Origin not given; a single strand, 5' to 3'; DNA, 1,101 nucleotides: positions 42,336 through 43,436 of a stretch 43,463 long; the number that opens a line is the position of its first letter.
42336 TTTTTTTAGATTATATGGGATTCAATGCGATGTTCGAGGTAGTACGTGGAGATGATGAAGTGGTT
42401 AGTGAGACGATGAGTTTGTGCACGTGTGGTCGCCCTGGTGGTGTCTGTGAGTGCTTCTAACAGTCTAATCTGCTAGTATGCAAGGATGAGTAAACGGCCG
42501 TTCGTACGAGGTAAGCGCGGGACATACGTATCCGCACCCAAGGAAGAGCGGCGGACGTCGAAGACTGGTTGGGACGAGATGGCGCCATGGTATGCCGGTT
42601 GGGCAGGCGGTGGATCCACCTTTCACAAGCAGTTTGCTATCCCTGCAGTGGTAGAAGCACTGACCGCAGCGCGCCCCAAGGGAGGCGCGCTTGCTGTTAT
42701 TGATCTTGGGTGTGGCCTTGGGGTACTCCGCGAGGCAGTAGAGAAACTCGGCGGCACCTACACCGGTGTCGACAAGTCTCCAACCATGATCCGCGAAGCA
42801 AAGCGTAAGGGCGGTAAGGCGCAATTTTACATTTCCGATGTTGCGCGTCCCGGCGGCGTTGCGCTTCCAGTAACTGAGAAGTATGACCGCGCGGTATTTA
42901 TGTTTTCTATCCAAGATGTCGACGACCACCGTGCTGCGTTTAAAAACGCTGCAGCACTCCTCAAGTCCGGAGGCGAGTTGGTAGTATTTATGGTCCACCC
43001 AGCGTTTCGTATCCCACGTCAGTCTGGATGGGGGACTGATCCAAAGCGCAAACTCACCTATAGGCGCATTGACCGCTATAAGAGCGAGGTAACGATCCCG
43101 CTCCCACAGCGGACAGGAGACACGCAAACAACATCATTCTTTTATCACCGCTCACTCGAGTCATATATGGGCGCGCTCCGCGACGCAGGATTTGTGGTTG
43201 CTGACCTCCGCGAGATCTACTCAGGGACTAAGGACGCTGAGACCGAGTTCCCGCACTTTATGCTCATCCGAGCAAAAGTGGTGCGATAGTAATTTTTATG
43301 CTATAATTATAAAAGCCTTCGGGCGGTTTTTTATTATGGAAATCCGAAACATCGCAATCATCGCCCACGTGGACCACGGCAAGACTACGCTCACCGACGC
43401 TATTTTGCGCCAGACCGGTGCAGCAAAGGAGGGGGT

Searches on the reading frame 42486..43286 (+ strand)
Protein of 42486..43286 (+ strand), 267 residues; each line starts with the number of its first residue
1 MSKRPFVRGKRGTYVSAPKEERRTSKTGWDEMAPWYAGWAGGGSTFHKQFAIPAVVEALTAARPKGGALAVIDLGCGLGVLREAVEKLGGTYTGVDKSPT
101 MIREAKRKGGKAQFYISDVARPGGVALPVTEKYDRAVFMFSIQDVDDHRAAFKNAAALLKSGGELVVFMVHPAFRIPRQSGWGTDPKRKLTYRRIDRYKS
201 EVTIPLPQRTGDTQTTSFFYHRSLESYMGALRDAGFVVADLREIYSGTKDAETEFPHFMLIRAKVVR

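Call 18: search_protein_families(library=pfam, proteins=[window:42486-43286:+], max_evalue=0.001)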
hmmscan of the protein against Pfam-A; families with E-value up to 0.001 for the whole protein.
window:42486-43286:+ (267 aa): 8 families
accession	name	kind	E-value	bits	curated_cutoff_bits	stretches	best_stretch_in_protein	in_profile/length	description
PF08241.18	Methyltransf_11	-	2.2e-13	51.1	21.2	1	73-167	2-95/95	Methyltransferase domain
PF13649.12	Methyltransf_25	-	4.2e-12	47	27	1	71-163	1-97/97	Methyltransferase domain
PF13489.12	Methyltransf_23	-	5.4e-12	46.2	27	1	67-198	24-128/164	Methyltransferase domain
PF08242.18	Methyltransf_12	-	6.9e-11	43.2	30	1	72-165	1-98/98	Methyltransferase domain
PF13847.12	Methyltransf_31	-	8.7e-08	32.4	27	1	68-167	4-109/145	Methyltransferase domain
PF01209.24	Ubie_methyltran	-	6.1e-06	26.2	20.1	1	68-168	49-152/233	ubiE/COQ5 methyltransferase family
PF05401.17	NodS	-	2.2e-05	24.8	24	1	61-166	37-143/201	Nodulation protein S (NodS)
PF05175.20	MTS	-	0.00044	20.4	23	0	70-168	34-139/170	Methyltransferase small domain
